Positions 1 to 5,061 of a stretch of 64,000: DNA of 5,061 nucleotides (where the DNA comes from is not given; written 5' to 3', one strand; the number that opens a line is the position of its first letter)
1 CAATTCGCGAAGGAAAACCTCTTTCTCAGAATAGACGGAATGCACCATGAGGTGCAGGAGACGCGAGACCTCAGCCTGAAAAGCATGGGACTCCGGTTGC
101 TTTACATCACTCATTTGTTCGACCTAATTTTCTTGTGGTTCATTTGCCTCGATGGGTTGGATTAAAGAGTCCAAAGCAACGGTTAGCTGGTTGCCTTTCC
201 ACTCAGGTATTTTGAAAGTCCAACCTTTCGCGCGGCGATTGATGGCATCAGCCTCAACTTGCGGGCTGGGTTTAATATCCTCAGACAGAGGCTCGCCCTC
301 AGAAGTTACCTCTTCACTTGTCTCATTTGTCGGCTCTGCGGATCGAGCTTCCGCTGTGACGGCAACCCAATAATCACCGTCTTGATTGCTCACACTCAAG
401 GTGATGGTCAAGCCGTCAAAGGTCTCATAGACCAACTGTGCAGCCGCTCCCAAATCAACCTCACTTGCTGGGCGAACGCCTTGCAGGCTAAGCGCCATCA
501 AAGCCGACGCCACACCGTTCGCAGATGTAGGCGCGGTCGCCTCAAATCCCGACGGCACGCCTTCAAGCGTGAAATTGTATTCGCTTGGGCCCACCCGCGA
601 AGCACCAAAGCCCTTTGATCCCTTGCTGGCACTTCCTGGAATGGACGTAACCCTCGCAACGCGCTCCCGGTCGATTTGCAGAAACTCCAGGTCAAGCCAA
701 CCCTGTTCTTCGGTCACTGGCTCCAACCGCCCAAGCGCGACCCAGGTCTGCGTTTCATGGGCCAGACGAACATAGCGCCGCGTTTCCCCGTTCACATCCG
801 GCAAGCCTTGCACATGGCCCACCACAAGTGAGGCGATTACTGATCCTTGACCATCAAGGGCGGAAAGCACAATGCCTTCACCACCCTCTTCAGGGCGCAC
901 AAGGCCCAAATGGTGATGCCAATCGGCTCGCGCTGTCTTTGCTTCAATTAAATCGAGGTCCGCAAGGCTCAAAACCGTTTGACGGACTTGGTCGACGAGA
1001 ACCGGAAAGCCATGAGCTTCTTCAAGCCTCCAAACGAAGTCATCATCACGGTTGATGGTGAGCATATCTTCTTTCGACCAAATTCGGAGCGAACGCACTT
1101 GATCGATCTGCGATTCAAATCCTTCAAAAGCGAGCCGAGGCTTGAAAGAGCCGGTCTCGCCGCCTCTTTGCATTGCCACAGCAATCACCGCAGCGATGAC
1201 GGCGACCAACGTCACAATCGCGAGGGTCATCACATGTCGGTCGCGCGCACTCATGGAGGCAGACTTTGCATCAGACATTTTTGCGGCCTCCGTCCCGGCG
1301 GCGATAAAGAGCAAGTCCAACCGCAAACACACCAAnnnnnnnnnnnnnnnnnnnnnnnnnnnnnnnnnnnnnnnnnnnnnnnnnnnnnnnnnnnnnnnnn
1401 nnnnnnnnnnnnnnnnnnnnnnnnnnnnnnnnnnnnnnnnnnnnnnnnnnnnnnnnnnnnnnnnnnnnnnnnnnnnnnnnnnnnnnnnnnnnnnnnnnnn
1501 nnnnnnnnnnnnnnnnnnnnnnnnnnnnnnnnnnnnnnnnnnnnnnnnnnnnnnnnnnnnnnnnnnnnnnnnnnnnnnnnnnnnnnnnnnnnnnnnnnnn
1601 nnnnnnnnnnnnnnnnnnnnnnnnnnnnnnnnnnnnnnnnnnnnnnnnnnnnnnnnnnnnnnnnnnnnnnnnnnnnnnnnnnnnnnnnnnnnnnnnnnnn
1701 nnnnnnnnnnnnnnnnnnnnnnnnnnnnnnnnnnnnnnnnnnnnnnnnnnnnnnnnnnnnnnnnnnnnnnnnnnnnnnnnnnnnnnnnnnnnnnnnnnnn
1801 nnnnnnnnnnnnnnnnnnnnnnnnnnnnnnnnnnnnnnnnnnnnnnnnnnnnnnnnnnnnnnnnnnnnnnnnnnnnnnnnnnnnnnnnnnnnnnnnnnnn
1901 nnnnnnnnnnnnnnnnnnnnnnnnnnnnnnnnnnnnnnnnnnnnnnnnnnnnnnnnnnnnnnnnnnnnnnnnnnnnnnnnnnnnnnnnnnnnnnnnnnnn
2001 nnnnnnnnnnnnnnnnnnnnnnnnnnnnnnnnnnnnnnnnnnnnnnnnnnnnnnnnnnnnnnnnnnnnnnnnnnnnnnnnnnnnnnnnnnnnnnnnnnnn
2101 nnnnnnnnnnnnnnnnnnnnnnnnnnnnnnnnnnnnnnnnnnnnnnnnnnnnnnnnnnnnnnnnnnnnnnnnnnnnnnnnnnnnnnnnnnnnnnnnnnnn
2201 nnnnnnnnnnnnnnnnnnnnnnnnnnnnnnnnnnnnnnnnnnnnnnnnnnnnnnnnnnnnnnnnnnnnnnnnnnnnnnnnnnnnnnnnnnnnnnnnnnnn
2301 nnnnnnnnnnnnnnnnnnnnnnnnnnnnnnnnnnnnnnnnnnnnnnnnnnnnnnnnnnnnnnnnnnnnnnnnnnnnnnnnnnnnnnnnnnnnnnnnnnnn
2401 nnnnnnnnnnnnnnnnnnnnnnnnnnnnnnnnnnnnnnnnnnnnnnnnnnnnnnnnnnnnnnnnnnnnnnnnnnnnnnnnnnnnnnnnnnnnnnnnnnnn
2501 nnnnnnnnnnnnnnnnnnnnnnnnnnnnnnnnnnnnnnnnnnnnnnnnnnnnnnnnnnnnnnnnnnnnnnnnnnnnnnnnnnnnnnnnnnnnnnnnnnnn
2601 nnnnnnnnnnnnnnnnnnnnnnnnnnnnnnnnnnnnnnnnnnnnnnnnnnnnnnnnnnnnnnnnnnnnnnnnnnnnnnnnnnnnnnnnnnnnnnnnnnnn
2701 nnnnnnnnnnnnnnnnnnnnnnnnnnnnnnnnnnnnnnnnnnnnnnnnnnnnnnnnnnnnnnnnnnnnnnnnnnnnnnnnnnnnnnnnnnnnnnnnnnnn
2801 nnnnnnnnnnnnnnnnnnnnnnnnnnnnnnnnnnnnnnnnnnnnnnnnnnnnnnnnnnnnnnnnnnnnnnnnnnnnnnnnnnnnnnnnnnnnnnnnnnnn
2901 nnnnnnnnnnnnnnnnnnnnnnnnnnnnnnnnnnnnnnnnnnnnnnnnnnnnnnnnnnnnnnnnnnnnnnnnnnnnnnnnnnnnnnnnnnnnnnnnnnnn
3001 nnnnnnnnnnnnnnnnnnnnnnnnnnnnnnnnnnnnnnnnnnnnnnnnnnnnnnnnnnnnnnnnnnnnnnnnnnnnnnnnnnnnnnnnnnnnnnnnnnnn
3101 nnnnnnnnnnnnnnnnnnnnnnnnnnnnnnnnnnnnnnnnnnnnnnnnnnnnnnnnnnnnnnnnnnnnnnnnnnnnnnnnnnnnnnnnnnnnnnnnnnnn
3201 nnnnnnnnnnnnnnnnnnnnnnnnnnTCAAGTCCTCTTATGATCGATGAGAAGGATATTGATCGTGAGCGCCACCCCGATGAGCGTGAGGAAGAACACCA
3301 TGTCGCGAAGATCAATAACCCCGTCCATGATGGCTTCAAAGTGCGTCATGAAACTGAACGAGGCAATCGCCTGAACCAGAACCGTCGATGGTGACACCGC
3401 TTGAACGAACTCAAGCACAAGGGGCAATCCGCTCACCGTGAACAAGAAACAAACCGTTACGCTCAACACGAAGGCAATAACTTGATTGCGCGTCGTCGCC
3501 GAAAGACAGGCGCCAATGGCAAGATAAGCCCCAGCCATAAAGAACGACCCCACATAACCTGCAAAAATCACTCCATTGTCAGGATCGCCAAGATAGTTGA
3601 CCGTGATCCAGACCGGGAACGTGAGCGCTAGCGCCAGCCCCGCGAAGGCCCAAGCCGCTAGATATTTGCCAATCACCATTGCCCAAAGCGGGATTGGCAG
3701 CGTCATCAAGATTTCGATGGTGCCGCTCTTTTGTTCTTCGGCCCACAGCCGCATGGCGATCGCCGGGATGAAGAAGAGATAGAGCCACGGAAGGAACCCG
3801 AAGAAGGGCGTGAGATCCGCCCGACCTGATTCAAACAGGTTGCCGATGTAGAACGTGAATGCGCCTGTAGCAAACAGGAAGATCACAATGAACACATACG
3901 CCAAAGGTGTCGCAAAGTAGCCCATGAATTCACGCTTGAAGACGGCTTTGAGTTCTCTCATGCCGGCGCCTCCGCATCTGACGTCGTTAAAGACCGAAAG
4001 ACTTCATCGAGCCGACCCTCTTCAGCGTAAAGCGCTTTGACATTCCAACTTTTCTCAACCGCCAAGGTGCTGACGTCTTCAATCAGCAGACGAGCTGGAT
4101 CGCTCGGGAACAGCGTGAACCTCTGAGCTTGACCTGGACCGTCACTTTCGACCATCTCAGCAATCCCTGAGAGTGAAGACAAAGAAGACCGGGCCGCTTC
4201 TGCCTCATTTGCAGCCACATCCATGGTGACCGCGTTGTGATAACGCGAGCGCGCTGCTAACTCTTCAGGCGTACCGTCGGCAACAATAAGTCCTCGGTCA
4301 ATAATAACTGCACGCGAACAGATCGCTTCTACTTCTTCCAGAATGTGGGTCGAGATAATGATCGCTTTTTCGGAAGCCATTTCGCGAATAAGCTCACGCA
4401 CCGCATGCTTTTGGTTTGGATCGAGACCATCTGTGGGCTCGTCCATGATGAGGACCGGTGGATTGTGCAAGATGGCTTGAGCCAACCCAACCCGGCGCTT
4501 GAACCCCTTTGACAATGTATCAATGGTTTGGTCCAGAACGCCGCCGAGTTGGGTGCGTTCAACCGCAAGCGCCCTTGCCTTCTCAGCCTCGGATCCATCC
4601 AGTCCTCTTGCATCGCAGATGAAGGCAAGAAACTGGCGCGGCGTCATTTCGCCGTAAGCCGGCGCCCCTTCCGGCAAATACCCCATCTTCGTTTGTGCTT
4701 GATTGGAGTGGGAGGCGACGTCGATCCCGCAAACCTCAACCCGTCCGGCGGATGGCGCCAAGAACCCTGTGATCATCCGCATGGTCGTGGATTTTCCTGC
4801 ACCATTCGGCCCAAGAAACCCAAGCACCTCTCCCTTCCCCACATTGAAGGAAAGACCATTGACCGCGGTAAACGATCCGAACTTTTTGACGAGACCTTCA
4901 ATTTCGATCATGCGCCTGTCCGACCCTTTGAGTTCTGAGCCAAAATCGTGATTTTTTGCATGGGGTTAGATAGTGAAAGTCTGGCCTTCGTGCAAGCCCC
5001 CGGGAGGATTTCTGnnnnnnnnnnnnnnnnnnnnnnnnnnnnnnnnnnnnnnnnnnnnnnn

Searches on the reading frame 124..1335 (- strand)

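Call 61: search_protein_families(library=pfam, max_evalue=0.001, proteins=[window:124-1335:-])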
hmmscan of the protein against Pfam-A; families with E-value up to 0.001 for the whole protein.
window:124-1335:- (403 aa): 1 family
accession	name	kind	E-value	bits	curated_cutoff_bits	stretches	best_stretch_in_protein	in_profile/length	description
PF14238.11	DUF4340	-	1.6e-05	25.7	25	1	102-288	1-168/183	Domain of unknown function (DUF4340)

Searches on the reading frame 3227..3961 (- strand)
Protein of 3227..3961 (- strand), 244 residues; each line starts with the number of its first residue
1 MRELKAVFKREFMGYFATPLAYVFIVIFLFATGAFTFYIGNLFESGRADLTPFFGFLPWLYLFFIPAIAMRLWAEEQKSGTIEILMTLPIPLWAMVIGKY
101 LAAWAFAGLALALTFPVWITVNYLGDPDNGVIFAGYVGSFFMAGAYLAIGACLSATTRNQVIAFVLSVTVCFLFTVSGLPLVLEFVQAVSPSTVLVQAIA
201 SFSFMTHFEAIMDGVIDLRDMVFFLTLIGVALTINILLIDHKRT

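Call 61: search_protein_families(library=pfam, max_evalue=0.001, proteins=[window:3227-3961:-])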
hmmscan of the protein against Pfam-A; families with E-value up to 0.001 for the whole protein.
window:3227-3961:- (244 aa): 5 families
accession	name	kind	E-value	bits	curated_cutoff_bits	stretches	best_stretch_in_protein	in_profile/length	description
PF12698.13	ABC2_membrane_3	-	1.3e-07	31.5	31.6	1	53-212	164-319/347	ABC-2 family transporter protein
PF12679.13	ABC2_membrane_2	-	3.2e-07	30.3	27.2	1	38-219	72-246/283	ABC-2 family transporter protein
PF13346.12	ABC2_membrane_5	-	8e-07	29.2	25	1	24-236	17-194/205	ABC-2 family transporter protein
PF03379.19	CcmB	-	7e-06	26.1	24.9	1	58-117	52-112/215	CcmB protein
PF12730.13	ABC2_membrane_4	-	0.00055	20.4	27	1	22-177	16-178/179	ABC-2 family transporter protein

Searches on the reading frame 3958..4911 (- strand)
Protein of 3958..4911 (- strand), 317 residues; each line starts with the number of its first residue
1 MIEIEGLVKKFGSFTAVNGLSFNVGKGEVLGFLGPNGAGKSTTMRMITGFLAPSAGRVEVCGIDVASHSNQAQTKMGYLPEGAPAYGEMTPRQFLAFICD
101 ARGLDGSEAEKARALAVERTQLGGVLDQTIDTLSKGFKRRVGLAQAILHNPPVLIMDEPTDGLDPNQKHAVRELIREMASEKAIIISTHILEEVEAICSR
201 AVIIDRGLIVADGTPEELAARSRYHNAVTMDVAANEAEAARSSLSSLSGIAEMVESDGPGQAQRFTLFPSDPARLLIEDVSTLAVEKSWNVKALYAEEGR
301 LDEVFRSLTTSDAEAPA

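Call 61: search_protein_families(library=pfam, max_evalue=0.001, proteins=[window:3958-4911:-])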
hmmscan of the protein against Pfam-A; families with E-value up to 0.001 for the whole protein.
window:3958-4911:- (317 aa): 3 families
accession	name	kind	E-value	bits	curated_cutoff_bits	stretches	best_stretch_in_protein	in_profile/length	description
PF00005.33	ABC_tran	-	3e-28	99.6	25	1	18-160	2-136/137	ABC transporter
PF13304.12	AAA_21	-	3.7e-12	47.4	27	1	116-194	221-303/304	AAA domain, putative AbiEii toxin, Type IV TA system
PF03308.22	MeaB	-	0.00039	19.9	23.1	1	20-68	26-74/273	Methylmalonyl Co-A mutase-associated GTPase MeaB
